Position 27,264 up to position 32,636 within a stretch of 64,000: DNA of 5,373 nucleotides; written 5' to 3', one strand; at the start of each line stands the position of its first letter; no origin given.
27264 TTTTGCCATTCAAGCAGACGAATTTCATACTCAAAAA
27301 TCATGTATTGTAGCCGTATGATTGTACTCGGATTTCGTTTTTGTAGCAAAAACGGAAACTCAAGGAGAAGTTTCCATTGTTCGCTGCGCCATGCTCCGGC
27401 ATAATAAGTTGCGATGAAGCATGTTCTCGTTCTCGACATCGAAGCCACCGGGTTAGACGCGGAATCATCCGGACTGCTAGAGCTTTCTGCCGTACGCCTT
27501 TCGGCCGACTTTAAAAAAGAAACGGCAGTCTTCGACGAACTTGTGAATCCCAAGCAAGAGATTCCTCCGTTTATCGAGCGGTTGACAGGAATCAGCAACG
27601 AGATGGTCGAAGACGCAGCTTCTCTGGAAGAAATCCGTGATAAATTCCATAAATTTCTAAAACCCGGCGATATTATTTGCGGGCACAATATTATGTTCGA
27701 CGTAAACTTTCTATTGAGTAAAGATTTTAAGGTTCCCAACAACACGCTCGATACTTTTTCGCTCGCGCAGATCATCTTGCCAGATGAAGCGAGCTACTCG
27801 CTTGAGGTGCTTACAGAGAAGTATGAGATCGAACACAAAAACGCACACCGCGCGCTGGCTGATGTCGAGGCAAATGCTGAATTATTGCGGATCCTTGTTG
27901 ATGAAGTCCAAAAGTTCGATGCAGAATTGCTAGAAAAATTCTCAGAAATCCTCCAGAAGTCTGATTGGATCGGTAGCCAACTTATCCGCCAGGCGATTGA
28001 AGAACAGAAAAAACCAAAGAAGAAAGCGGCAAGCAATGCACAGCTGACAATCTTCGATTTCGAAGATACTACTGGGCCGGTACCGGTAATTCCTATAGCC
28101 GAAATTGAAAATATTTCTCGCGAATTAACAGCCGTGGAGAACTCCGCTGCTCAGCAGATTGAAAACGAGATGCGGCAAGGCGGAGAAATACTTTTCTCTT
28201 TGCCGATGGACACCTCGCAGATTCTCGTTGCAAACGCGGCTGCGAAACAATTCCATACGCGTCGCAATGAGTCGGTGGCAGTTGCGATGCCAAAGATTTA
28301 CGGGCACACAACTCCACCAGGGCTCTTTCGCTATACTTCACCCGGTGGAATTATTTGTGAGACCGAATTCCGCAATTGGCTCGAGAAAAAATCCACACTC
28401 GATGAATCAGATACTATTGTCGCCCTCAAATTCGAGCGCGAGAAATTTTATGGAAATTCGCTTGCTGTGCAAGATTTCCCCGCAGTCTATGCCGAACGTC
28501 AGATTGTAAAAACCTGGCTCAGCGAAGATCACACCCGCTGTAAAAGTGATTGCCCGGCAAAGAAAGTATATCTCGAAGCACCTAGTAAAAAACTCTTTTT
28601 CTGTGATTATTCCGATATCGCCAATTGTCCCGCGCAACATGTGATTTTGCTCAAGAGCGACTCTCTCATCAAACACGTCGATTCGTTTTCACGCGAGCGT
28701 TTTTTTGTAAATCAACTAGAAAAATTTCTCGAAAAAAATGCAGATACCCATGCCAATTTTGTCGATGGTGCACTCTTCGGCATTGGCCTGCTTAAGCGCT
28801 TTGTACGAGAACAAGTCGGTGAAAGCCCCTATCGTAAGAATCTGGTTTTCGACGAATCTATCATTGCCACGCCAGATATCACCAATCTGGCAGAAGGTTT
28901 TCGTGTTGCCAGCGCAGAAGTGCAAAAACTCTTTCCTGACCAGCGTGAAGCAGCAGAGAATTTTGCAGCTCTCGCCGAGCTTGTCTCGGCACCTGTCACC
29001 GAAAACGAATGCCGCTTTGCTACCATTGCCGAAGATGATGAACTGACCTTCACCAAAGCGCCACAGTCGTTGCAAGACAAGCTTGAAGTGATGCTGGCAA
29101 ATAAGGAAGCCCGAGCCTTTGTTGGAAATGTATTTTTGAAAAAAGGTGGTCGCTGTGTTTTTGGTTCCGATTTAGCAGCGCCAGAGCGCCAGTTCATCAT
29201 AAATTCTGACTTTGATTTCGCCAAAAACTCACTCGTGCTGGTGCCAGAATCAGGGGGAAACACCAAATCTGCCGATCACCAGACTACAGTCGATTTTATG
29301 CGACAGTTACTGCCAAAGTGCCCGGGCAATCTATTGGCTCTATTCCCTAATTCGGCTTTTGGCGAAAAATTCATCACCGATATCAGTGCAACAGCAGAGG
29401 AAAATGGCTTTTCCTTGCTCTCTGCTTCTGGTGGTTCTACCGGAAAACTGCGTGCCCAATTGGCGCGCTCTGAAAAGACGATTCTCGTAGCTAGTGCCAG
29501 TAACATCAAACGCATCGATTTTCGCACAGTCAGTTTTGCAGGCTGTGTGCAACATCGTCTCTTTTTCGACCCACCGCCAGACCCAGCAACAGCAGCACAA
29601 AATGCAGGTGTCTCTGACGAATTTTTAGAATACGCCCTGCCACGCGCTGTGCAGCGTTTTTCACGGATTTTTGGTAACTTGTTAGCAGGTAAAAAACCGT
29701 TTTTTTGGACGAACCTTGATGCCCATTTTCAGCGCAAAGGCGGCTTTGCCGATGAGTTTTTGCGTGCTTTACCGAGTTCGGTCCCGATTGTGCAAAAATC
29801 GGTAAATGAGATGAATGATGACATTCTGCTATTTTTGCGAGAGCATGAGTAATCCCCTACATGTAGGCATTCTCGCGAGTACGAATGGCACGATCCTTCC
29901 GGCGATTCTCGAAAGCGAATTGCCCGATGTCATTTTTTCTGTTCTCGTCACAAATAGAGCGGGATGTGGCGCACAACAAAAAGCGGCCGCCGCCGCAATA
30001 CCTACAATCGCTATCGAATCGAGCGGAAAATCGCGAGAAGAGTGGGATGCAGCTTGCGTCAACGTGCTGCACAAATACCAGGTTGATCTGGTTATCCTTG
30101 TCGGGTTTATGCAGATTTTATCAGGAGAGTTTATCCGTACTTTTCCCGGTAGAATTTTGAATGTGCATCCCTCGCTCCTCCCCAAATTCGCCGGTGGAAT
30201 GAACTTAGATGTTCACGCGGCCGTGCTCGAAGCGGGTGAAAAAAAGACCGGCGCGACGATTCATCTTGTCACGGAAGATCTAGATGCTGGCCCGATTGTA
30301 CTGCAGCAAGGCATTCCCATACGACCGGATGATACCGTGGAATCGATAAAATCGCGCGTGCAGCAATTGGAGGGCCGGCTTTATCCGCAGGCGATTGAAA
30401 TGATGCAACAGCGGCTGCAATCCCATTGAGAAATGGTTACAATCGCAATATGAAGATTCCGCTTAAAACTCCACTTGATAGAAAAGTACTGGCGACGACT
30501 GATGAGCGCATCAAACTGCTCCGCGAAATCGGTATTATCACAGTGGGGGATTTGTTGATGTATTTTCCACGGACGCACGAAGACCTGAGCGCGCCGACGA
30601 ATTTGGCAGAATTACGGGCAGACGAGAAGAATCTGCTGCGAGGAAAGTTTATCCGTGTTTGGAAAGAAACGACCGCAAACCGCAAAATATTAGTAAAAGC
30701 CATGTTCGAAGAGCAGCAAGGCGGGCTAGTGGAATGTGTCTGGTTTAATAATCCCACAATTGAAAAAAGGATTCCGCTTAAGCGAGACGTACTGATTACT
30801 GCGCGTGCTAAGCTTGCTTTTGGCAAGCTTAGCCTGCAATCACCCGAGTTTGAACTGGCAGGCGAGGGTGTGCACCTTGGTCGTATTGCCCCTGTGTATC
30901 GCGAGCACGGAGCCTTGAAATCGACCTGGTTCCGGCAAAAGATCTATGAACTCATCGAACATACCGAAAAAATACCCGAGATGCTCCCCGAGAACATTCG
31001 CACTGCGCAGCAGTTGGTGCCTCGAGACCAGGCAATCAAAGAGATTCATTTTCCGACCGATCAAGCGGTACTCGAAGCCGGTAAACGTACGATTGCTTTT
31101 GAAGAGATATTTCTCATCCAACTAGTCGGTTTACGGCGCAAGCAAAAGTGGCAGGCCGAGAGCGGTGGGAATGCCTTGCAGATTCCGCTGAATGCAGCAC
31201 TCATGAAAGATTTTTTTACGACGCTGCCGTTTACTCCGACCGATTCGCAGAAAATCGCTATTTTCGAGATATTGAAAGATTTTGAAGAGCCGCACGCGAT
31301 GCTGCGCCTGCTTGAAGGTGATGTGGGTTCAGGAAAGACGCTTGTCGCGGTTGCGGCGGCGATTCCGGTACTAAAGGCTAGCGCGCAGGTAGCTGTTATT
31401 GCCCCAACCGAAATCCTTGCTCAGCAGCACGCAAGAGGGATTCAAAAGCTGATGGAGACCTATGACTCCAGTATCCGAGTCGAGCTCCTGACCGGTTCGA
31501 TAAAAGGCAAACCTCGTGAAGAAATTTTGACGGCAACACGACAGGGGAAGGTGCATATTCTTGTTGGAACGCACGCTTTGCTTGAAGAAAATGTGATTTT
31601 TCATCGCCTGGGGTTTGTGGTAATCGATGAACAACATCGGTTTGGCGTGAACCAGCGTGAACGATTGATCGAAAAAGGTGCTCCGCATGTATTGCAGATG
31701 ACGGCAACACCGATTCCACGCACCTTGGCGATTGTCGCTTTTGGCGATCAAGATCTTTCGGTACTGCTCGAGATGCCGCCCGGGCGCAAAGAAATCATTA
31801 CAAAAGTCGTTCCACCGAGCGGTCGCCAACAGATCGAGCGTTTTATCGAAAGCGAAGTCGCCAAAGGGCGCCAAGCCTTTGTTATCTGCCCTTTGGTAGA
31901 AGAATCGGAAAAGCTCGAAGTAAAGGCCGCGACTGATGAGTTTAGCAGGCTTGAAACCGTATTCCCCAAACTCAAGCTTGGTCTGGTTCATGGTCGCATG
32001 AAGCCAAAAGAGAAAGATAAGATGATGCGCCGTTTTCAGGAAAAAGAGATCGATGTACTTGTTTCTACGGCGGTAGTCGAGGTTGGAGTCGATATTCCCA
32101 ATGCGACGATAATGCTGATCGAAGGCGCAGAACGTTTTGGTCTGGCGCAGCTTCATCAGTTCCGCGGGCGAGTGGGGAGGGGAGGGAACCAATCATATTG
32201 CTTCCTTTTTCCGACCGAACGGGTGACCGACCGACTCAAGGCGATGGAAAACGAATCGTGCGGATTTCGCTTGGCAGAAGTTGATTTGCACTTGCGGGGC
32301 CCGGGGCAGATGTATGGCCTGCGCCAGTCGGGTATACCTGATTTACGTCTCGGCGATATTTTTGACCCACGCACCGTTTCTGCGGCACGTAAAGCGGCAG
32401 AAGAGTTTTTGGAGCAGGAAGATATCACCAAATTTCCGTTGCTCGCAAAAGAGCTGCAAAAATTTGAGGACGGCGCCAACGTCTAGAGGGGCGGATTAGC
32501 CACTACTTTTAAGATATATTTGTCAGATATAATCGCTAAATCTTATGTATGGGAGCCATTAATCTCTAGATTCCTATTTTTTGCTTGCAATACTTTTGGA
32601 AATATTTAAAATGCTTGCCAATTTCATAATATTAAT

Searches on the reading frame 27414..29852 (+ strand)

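Call 27: search_protein_families(library=ncbifam, proteins=[window:27414-29852:+], max_evalue=1e-10)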
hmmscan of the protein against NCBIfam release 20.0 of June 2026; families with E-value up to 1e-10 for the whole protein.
window:27414-29852:+ (812 aa): 22 families
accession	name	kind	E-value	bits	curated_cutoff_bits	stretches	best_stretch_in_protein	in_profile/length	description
NF005981.0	PRK08074.1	equivalog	2e-50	171.7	789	2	3-208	4-212/931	ATP-dependent DNA helicase DinG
TIGR01407.1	dinG_rel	hypoth_equivalog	3.5e-44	151.3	547.7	1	6-204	4-204/889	putative DnaQ family exonuclease/DinG family helicase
NF005906.0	PRK07883.1-4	equivalog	8.5e-38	130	495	1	5-167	9-173/563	DEDD exonuclease domain-containing protein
NF001688.0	PRK00448.1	equivalog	1.8e-33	115.3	873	1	5-186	426-609/1445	PolC-type DNA polymerase III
TIGR01405.1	polC_Gram_pos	equivalog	4.1e-31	107.6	1043.45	1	5-183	192-372/1211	DNA polymerase III subunit alpha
NF005907.0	PRK07883.1-5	equivalog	2.1e-28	99.1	454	1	5-180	31-210/584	DEDD exonuclease domain-containing protein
NF005905.0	PRK07883.1-3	equivalog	1.2e-25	90.2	508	1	5-180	27-206/581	DEDD exonuclease domain-containing protein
NF005836.0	PRK07740.1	equivalog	1.3e-25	90.3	261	1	4-176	61-237/244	hypothetical protein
NF005569.0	PRK07246.1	equivalog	1.7e-24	86.2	794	1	4-207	9-212/820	bifunctional DnaQ family exonuclease/ATP-dependent helicase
NF006316.0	PRK08517.1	equivalog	4e-24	85.4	247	1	5-167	73-235/270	3'-5' exonuclease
NF004964.0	PRK06310.1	equivalog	5.1e-23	81.8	236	1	4-166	9-175/250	DNA polymerase III subunit epsilon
NF005904.0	PRK07883.1-2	equivalog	1.3e-22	79.9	969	1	5-179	33-211/584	DEDD exonuclease domain-containing protein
NF005289.0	PRK06807.1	equivalog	1.5e-21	76.9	335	1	4-157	10-164/313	3'-5' exonuclease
NF006615.0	PRK09182.1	subfamily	1.8e-19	69.7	207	1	2-174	50-224/307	3'-5' exonuclease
TIGR01406.1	dnaQ_proteo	equivalog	6.1e-19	68.6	222.7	1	5-168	3-175/231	DNA polymerase III subunit epsilon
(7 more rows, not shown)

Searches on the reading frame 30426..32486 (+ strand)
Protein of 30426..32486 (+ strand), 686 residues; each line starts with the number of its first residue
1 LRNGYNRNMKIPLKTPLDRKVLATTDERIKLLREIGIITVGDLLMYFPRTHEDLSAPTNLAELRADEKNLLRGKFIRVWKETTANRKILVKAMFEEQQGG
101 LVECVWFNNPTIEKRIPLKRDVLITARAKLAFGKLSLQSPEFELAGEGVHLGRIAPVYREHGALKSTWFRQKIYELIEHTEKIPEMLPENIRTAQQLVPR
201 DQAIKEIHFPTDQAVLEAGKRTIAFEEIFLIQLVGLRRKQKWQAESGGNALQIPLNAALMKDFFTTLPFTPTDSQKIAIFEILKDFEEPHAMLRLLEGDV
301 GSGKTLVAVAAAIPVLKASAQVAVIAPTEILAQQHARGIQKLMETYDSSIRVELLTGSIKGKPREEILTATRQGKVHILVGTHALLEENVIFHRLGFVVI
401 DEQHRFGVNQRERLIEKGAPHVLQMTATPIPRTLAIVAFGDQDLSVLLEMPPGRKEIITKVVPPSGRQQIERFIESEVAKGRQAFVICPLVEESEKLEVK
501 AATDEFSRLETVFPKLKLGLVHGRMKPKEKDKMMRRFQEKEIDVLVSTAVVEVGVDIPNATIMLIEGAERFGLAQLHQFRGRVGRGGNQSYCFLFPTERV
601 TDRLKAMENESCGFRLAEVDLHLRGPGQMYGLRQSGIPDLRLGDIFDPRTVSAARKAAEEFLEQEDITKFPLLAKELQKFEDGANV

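Call 27: search_protein_families(library=ncbifam, proteins=[window:30426-32486:+], max_evalue=1e-10)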
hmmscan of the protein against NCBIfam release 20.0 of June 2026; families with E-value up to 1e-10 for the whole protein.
window:30426-32486:+ (686 aa): 20 families
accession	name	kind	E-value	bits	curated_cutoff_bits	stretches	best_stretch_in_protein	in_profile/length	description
NF008168.0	PRK10917.2-2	equivalog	5.3e-236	785.7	718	1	20-677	115-781/795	ATP-dependent DNA helicase RecG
NF008165.0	PRK10917.1-3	equivalog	1.2e-223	744.5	711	1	23-668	15-666/692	ATP-dependent DNA helicase RecG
TIGR00643.1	recG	equivalog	2e-201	671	659.4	1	35-657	1-628/629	ATP-dependent DNA helicase RecG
NF008170.0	PRK10917.2-4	equivalog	1.2e-199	665.2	975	1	10-679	126-814/826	ATP-dependent DNA helicase RecG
NF008164.0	PRK10917.1-2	equivalog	4.7e-163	544.1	785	1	37-665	41-674/704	ATP-dependent DNA helicase RecG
NF008163.0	PRK10917.1-1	equivalog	2.3e-162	541.8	796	1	29-669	22-675/692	ATP-dependent DNA helicase RecG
NF008166.0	PRK10917.1-4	equivalog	4e-157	524.3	864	1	24-665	19-684/705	ATP-dependent DNA helicase RecG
NF008167.0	PRK10917.2-1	equivalog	1.1e-155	519.7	995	1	153-682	169-734/744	ATP-dependent DNA helicase RecG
TIGR00580.2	mfd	equivalog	9.1e-111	371.8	800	1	250-636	413-798/907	transcription-repair coupling factor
NF008169.0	PRK10917.2-3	equivalog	4.7e-99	332.6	555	1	26-636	5-581/610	ATP-dependent DNA helicase RecG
NF007966.0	PRK10689.1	equivalog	8.7e-78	262.1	1329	1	262-636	592-965/1148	transcription-repair coupling factor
NF010337.0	PRK13766.1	equivalog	1.8e-15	56.1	610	0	301-429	40-173/781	Hef nuclease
TIGR04121.1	DEXH_lig_assoc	equivalog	2.8e-13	48.5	850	0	261-416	4-162/804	ligase-associated DNA damage response DEXH box helicase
NF004067.0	PRK05580.1-4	equivalog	4.3e-13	48.5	763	1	170-414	116-338/737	primosomal protein N'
TIGR00595.1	priA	equivalog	8.1e-13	47.8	230.35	0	295-412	1-111/509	replication restart helicase PriA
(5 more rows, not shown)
